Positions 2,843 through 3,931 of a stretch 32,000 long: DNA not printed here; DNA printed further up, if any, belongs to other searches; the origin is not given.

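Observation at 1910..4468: Candidate undescribed nucleotide-signalling, abortive-infection-type cassette: palm-domain cyclase-like gene with small multi-TM partners, directly downstream of an integrase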

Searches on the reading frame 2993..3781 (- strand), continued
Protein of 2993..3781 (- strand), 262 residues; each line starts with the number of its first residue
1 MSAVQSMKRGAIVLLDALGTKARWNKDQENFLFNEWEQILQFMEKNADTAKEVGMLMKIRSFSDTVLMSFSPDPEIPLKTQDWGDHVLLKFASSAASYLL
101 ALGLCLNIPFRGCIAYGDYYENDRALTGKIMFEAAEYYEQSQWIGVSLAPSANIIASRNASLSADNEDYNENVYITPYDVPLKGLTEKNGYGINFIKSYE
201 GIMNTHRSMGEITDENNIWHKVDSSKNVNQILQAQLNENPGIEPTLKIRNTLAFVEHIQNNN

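Call 40: find_related_loci(query=A2, collection=metagenome_contigs, flank=5000)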
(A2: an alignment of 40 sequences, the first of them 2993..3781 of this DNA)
Query A2 (262 aa) in metagenome_contigs; peptide patterns used: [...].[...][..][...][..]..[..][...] (x = any residue, [..] = any of these).
600 stretches matched a pattern (row limit reached: there are more); 64 encode a relative of the query (tblastn E <= 1e-3); 64 distinct loci.
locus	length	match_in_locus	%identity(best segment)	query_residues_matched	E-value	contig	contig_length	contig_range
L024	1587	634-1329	29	8-260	5e-28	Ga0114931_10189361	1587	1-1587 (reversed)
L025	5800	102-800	28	7-261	2e-26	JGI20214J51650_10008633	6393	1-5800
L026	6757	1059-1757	28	7-261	2e-26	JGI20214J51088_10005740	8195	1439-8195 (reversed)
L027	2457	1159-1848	28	7-258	2e-26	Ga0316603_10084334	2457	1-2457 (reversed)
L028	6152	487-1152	28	10-257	4e-26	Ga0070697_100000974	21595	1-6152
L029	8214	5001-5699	28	7-261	6e-26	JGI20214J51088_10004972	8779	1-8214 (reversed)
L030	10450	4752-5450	28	7-261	6e-26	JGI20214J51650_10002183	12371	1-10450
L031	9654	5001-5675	26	10-258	4e-25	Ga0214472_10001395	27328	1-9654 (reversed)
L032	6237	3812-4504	29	7-258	7e-25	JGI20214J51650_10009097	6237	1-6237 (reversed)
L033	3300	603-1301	27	7-261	5e-25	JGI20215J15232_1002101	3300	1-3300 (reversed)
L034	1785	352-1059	29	8-261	8e-25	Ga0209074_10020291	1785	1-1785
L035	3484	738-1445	27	7-258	9e-25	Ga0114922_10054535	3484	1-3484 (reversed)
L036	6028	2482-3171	27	7-258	1e-24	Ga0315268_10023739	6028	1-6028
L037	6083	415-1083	25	9-258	1e-24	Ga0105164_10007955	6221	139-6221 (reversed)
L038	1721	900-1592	28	7-258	3e-24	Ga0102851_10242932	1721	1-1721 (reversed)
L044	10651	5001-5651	28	10-258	4e-20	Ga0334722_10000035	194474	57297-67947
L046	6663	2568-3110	28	4-195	3e-18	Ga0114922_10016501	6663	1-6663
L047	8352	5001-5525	27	6-193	3e-18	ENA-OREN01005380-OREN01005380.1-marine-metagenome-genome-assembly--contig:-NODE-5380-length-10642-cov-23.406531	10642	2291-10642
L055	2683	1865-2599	23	4-257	1e-13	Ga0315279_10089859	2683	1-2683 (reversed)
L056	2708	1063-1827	23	7-257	4e-13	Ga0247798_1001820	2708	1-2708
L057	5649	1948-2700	24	2-261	2e-12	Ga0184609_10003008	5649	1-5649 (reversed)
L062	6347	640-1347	24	7-258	1e-10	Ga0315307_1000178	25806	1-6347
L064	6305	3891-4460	26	5-202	7e-10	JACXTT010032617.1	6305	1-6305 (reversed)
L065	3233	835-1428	27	7-184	9e-10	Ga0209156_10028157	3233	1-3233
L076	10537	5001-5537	28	10-184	9e-8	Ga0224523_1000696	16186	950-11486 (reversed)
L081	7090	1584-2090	24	8-152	5e-7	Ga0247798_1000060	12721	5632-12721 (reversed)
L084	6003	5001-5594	24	2-184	3e-6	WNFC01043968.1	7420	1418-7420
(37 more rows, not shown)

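Call 45: search_protein_families(library=pfam, proteins=[L003:2913-3566:+, L008:5875-7587:+, L010:5836-7104:+, L015:5687-6214:+, L028:1173-1574:+, L044:5751-6746:+, L046:3398-4030:+, L056:1903-2463:+, L057:2990-3568:+, L065:1769-2326:+], max_evalue=0.01)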
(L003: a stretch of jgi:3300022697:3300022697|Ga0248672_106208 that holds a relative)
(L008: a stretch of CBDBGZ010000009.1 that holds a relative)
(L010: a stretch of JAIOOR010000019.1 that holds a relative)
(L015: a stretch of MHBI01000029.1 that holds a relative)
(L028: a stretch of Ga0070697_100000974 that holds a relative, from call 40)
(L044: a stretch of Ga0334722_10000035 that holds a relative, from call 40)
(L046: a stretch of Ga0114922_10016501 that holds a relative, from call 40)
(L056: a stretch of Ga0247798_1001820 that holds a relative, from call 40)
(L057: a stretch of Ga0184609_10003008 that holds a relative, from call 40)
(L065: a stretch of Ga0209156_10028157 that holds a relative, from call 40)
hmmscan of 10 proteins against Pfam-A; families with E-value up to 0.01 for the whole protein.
L003:2913-3566:+ (217 aa): 4 families
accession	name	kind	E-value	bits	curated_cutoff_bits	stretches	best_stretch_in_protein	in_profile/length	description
PF13676.11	TIR_2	-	3e-17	63.7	28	1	9-110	1-106/122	TIR domain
PF01582.25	TIR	-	0.00034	20.9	21.3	1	8-87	3-84/179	TIR domain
PF10137.14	CAP12-PCTIR_TIR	-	0.0054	17.2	24.7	0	9-71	2-64/119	CAP12/Pycsar effector protein, TIR domain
PF05014.21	Nuc_deoxyrib_tr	-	0.0058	17.2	28.8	0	12-96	8-99/117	Nucleoside 2-deoxyribosyltransferase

L008:5875-7587:+ (570 aa): 3 families
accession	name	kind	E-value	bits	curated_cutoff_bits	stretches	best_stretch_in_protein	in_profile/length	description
PF02775.26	TPP_enzyme_C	-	1.5e-49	168.2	21.9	1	398-545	2-151/151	Thiamine pyrophosphate enzyme, C-terminal TPP binding domain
PF00205.28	TPP_enzyme_M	-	4.2e-47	159.7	30.4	1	201-333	1-134/137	Thiamine pyrophosphate enzyme, central domain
PF02776.23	TPP_enzyme_N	-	2.7e-42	143.7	26.8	1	12-127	1-118/119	Thiamine pyrophosphate enzyme, N-terminal TPP binding domain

L010:5836-7104:+ (422 aa): 0 families

L015:5687-6214:+ (175 aa): 1 family
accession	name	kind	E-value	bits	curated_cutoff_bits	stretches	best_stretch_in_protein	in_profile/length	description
PF07672.19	MFS_Mycoplasma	-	0.0053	16.6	24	1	100-172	25-104/297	Mycoplasma MFS transporter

L028:1173-1574:+ (133 aa): 0 families

L044:5751-6746:+ (331 aa): 0 families

L046:3398-4030:+ (210 aa): 0 families

L056:1903-2463:+ (186 aa): 1 family
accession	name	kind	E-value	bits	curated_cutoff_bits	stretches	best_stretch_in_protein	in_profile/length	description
PF11887.13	Mce4_CUP1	-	0.0021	18.1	32.6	1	31-138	94-195/222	Cholesterol uptake porter CUP1 of Mce4, putative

L057:2990-3568:+ (192 aa): 0 families

L065:1769-2326:+ (185 aa): 2 families
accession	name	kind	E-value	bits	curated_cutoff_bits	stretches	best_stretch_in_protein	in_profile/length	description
PF07366.18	SnoaL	-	4e-11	43.3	28.4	1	30-149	13-125/126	SnoaL-like polyketide cyclase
PF12680.13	SnoaL_2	-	3.1e-08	34.6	27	1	26-136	6-101/102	SnoaL-like domain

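Call 46: search_protein_families(library=pfam, proteins=[L015:4309-4956:+, L057:1042-1941:+, L081:826-1533:+, L084:3181-4833:+, L076:3338-4825:+, L047:3372-4337:+, L021:3426-4808:+, L013:3550-4941:+, L055:218-1759:+, L025:841-4197:-], max_evalue=0.01)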
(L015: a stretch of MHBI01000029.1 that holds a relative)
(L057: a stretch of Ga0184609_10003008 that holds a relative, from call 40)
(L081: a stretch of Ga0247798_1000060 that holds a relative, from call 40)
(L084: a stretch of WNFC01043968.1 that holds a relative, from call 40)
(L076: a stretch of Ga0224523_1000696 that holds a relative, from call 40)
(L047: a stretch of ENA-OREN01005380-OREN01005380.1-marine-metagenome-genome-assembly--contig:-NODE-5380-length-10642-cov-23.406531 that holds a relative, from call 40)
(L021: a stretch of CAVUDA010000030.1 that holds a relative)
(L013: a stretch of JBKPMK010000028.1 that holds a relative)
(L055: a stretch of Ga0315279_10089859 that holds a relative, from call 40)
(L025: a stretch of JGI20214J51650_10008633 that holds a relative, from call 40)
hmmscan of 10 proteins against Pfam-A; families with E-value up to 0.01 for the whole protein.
L015:4309-4956:+ (215 aa): 1 family
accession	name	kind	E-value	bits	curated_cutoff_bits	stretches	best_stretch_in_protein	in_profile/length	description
PF21648.2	M1E1E6-like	-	2.2e-05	25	27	1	109-200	3-101/104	Integron cassette protein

L057:1042-1941:+ (299 aa): 23 families
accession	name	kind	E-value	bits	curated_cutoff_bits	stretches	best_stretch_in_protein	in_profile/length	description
PF13424.12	TPR_12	-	7.1e-37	125.9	30.1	4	87-158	4-77/77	Tetratricopeptide repeat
PF07719.23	TPR_2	-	1.5e-24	84.4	27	2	127-153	2-28/34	Tetratricopeptide repeat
PF13181.12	TPR_8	-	8.5e-23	79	25.7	1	128-156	3-31/34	Tetratricopeptide repeat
PF13374.12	TPR_10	-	8.1e-22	77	27.5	2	128-160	4-36/42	Tetratricopeptide repeat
PF00515.34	TPR_1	-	6.9e-20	70.4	27.8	1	127-155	2-30/34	Tetratricopeptide repeat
PF13176.12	TPR_7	-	1.5e-10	40.7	27.9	0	50-81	3-34/36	Tetratricopeptide repeat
PF17874.7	TPR_MalT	-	5.2e-08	33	45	1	63-234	18-189/336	MalT-like TPR region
PF12862.13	ANAPC5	-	1.5e-07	31.9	23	0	136-212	8-84/91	Anaphase-promoting complex subunit 5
PF13428.12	TPR_14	-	5.6e-07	30.1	23.5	0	47-77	2-32/44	Tetratricopeptide repeat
PF10602.15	RPN7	-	1.8e-06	28.2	29.6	0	143-249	13-116/174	26S proteasome subunit RPN7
PF13174.12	TPR_6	-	2.7e-06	28.1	26.3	0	129-151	3-25/33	Tetratricopeptide repeat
PF14938.12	SNAP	-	2.9e-06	27.4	25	0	99-193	128-223/282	Soluble NSF attachment protein, SNAP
PF13432.12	TPR_16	-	7.2e-05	23.6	32.7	0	50-116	1-61/65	Tetratricopeptide repeat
PF08238.18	Sel1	-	0.00018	22.4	30.7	0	257-274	17-34/36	Sel1 repeat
PF10345.15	Cohesin_load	-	0.0006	18.8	25.8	1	24-242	335-564/585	Cohesin loading factor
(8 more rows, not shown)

L081:826-1533:+ (235 aa): 1 family
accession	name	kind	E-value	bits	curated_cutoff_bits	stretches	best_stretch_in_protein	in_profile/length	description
PF13676.11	TIR_2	-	1.2e-14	55.3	28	1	104-196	1-93/122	TIR domain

L084:3181-4833:+ (550 aa): 1 family
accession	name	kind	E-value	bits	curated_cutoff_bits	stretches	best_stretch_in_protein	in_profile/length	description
PF01179.26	Cu_amine_oxid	-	8.1e-10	38.6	27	1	381-536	200-386/407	Copper amine oxidase, enzyme domain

L076:3338-4825:+ (495 aa): 14 families
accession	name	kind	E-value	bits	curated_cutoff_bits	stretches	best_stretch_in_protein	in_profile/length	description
PF07992.20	Pyr_redox_2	-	2.5e-32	112.9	26.1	2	155-336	3-183/291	Pyridine nucleotide-disulphide oxidoreductase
PF14691.11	Fer4_20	-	2.1e-17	63.4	25.8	1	25-135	3-107/113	Dihydroprymidine dehydrogenase domain II, 4Fe-4S cluster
PF00070.33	Pyr_redox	-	5.3e-11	43.3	22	1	155-225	2-63/82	Pyridine nucleotide-disulphide oxidoreductase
PF13450.12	NAD_binding_8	-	4.1e-09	37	21.9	1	157-190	1-34/68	NAD(P)-binding Rossmann-like domain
PF01593.30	Amino_oxidase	-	3.5e-08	33.6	19.8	1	163-190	2-29/443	Flavin containing amine oxidoreductase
PF01266.30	DAO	-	2.7e-07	30.9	27.9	1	155-188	2-35/353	FAD dependent oxidoreductase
PF13738.12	Pyr_redox_3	-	5.8e-06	26.2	30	0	157-193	2-39/305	Pyridine nucleotide-disulphide oxidoreductase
PF03486.20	HI0933_like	-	2.1e-05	24.5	50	1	155-188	3-36/244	HI0933-like protein Rossmann domain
PF13241.12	NAD_binding_7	-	0.00041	21.3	22.1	0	289-317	4-32/104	Putative NAD(P)-binding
PF00890.30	FAD_binding_2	-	0.00051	19.8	20.4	1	157-189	4-36/414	FAD binding domain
PF00670.27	AdoHcyase_NAD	-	0.00053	20.6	27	0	276-335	8-65/162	S-adenosyl-L-homocysteine hydrolase, NAD binding domain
PF12831.13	FAD_oxidored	-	0.00094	19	27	1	155-195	2-42/416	FAD dependent oxidoreductase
PF01494.25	FAD_binding_3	-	0.0016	18.2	22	1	154-185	3-34/349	FAD binding domain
PF02826.25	2-Hacid_dh_C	-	0.0019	18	25.1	0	145-187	29-71/178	D-isomer specific 2-hydroxyacid dehydrogenase, NAD binding domain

L047:3372-4337:+ (321 aa): 1 family
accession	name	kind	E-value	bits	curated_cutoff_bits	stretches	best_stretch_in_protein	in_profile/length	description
PF00127.26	Copper-bind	-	0.0074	17.1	21.2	0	241-315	14-97/99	Copper binding proteins, plastocyanin/azurin family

L021:3426-4808:+ (460 aa): 0 families

L013:3550-4941:+ (463 aa): 6 families
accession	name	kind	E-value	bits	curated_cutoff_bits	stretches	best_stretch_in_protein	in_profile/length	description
PF00589.27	Phage_integrase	-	8.2e-06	26.1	27.1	1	167-344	19-167/172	Phage integrase family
PF12773.13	DZR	-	5.7e-05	23.6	27.3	1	373-393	24-44/45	Double zinc ribbon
PF18912.6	DZR_2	-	0.0001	22.5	27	1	368-397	2-31/56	Double zinc ribbon domain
PF13495.12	Phage_int_SAM_4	-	0.00029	21.6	27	1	59-119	23-78/85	Phage integrase, N-terminal SAM-like domain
PF13240.11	Zn_Ribbon_1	-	0.0064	16.7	25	1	376-393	2-19/23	zinc-ribbon domain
PF13248.11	Zn_ribbon_3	-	0.0087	15.9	27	1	374-394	3-23/26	zinc-ribbon domain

L055:218-1759:+ (513 aa): 26 families (the best 25 are shown)
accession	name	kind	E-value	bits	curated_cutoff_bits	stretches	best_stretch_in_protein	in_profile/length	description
PF13646.12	HEAT_2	-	2.4e-66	220.5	27.7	7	389-462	1-75/88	HEAT repeats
PF02985.28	HEAT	-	3.4e-37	123.4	23.5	4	135-161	3-29/31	HEAT repeat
PF03130.22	HEAT_PBS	-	5.5e-32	107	20.9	4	373-398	2-27/27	PBS lyase HEAT-like repeat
PF13513.12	HEAT_EZ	-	5.2e-23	81.5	27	2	386-414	27-55/55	HEAT-like repeat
PF00514.29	Arm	-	1.2e-17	63.7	20.6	1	385-414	10-39/41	Armadillo/beta-catenin-like repeat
PF12717.13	Cnd1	-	1.6e-15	58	26.4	1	249-317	22-85/162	non-SMC mitotic condensation complex subunit 1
PF21581.3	SCD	-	3.5e-12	46.9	27.5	0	295-334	35-74/75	Stromalin conservative domain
PF14663.11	RasGEF_N_2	-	9.1e-09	36.1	27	0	40-93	9-64/108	Rapamycin-insensitive companion of mTOR RasGEF_N domain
PF12755.13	Vac14_Fab1_bd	-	2.4e-08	34.9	22.1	0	248-309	27-87/97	Vacuolar 14 Fab1-binding region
PF20168.4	PDS5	-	3.5e-08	32.2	27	1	247-317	320-387/1053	Sister chromatid cohesion protein PDS5 protein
PF25786.1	HEAT_GCN1_C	-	1.4e-07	32.1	27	0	249-314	28-91/151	GCN1-like, C-terminal HEAT repeats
PF01602.26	Adaptin_N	-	6.4e-07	28.7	37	1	132-316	152-291/524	Adaptin N terminal region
PF11791.14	Aconitase_B_N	-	9e-06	26.2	25.8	0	233-272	79-116/153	Aconitate B N-terminal domain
PF25767.1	ARM_TBCD_2nd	-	3.3e-05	23.8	29.7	0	248-276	77-105/245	Tubulin-specific chaperone D-like, ARM repeats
PF10363.15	RTP1_C1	-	5.5e-05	23.7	25.9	0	257-334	8-83/112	Required for nuclear transport of RNA pol II C-terminus 1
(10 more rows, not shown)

L025:841-4197:- (1118 aa): 13 families
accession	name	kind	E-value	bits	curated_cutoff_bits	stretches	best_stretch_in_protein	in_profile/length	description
PF13191.12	AAA_16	-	1.4e-28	100.9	32.6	1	11-176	2-166/167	AAA ATPase domain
PF13676.11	TIR_2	-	1e-09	39.4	28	1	952-1045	1-92/122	TIR domain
PF13424.12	TPR_12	-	8e-09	36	30.1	1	429-482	21-75/77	Tetratricopeptide repeat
PF13401.12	AAA_22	-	5.1e-05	24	27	1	35-173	7-114/130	AAA domain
PF01637.24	ATPase_2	-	5.1e-05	23.6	33.2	1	12-151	2-119/225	ATPase domain predominantly from Archaea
PF14559.12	TPR_19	-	0.0001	23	25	1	448-494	21-67/68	Tetratricopeptide repeat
PF10923.14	BrxC_BrxD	-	0.00011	21.7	22.2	1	10-62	26-78/414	BREX system ATP-binding protein BrxC/D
PF07719.23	TPR_2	-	0.00072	19.9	27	0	453-482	2-31/34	Tetratricopeptide repeat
PF13176.12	TPR_7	-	0.0008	19.8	27.9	0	454-481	1-28/36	Tetratricopeptide repeat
PF20703.3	nSTAND1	-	0.0012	19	27.1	1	11-250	16-223/379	Novel STAND NTPase 1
PF01582.25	TIR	-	0.0027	18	21.3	1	950-1033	2-82/179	TIR domain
PF05970.20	PIF1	-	0.0041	17.2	25.9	1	22-65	11-54/223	PIF1-like helicase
PF00931.28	NB-ARC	-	0.0079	15.9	23.5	0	15-253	2-198/248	NB-ARC domain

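Call 52: search_solved_structures(query=A2, max_evalue=10, show_alignments=2)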
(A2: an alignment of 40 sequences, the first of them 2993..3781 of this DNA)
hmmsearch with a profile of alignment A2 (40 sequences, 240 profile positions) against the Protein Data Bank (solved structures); distinct sequences matched with E-value up to 10: 1.
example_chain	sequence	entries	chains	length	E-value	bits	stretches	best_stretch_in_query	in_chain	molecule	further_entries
5uf2_A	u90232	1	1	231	1.4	11.5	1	125-189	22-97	Ribose-5-phosphate isomerase A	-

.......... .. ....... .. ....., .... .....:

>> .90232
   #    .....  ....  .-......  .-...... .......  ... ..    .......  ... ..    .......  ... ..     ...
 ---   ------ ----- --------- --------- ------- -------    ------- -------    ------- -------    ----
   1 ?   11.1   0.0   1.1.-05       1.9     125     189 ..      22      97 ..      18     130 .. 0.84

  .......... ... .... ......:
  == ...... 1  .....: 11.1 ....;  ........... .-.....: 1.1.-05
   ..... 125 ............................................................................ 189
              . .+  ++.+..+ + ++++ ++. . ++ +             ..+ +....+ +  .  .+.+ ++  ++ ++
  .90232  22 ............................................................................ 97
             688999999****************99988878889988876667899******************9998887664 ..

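Call 69: search_protein_families(library=pfam, proteins=[L037:10-1464:+, L047:4413-5705:+, L017:4299-5708:+, L020:4755-6107:+, L016:3336-4421:+, L062:592-1647:+, L064:3663-4577:+, P0095, P0114, P0124], max_evalue=0.01)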
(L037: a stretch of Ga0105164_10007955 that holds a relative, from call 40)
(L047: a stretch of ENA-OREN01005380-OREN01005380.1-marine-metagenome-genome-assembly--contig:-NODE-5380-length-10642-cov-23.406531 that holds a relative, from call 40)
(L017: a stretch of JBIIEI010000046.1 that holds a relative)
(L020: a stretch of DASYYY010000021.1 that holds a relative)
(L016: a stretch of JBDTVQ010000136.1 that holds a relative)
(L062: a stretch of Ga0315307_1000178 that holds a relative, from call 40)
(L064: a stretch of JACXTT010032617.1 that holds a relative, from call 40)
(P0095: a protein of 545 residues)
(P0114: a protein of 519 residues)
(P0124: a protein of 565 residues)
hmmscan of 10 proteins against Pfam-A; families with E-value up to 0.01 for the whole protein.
L037:10-1464:+ (484 aa): 1 family
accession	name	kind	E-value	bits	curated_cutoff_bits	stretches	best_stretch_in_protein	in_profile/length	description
PF14338.12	Mrr_N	-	1.9e-20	73.2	29.5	1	8-92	3-85/87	Mrr N-terminal domain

L047:4413-5705:+ (430 aa): 1 family
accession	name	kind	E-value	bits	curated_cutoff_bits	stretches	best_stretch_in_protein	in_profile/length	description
PF00589.27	Phage_integrase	-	6.8e-05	23.1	27.1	1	43-162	25-145/172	Phage integrase family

L017:4299-5708:+ (469 aa): 1 family
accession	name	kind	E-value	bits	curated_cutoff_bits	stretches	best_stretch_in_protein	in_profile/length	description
PF21648.2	M1E1E6-like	-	7.8e-06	26.5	27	1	115-206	3-102/104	Integron cassette protein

L020:4755-6107:+ (450 aa): 0 families

L016:3336-4421:+ (361 aa): 0 families

L062:592-1647:+ (351 aa): 0 families

L064:3663-4577:+ (304 aa): 0 families

P0095 (545 aa): 0 families

P0114 (519 aa): 0 families

P0124 (565 aa): 0 families

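Call 73: search_protein_families(library=padloc, alignment_id=A5, max_evalue=0.00001)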
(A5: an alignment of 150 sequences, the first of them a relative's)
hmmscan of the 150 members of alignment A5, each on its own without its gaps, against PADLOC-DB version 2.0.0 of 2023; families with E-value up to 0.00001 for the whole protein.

A. member 1, L001:297-1574:- (425 aa): 24 families
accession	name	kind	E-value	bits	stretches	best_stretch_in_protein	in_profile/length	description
PDLC03998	PD-Lambda-5_A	-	3e-108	360.6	2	2-250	2-264/466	-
PDLC04008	PD-Lambda-5_A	-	1.1e-74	249.9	1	8-422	6-448/449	-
PDLC04011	PD-Lambda-5_A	-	8.6e-64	214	2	1-239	1-253/526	-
PDLC04013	PD-Lambda-5_A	-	1.5e-63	213.6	1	6-423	5-437/440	-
PDLC04007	PD-Lambda-5_A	-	3.3e-62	209.1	1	10-410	7-434/454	-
PDLC04009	PD-Lambda-5_A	-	9.9e-61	203.9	2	8-246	5-260/488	-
PDLC04016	PD-Lambda-5_A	-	2.4e-49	166.6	2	7-173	6-181/494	-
PDLC04014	PD-Lambda-5_A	-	4.2e-45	152.5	1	7-424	3-449/456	-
PDLC04000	PD-Lambda-5_A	-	2.1e-40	137.1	1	2-281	2-285/428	-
PDLC04015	PD-Lambda-5_A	-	1.1e-39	134.8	2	11-172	9-175/463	-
PDLC04012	PD-Lambda-5_A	-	1.2e-39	134.7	2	5-212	3-229/494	-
PDLC04002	PD-Lambda-5_A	-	2.5e-38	130.4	2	11-177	12-177/471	-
PDLC03994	PD-Lambda-5_A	-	9.5e-37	124.9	1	4-280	3-289/508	-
PDLC03999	PD-Lambda-5_A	-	1.1e-31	108.1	1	1-259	1-278/493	-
PDLC04005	PD-Lambda-5_A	-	5.9e-30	102.7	1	6-240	16-273/502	-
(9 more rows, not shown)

B. families by the number of members that match (of 150 scanned): 286 families (the first 25 are shown)
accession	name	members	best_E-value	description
PDLC02648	DrmMII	2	5.9e-118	DrmMII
PDLC03234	MTase_II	2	6.3e-99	Type II methyltransferase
PDLC03326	MTase_II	2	1.8e-91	Type II methyltransferase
PDLC00033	DruM2|DruM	2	5.8e-89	DNA cytosine methylase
PDLC03378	MTase_II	2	3.2e-88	Type II methyltransferase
PDLC02649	DrmMII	2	1e-78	DrmMII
PDLC02656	DrmMII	2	1e-75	DrmMII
PDLC03237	MTase_II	2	1.6e-69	Type II methyltransferase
PDLC03232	MTase_II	2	2.5e-61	Type II methyltransferase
PDLC00026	DruM2|DruM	2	2.1e-57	DNA cytosine methylase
PDLC03272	MTase_II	2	7.7e-54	Type II methyltransferase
PDLC03231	MTase_II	2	4.9e-53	Type II methyltransferase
PDLC02650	DrmMII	2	1.5e-52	DrmMII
PDLC03381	MTase_II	2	3.1e-51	Type II methyltransferase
PDLC00031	DruM2|DruM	2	7.7e-50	DNA cytosine methylase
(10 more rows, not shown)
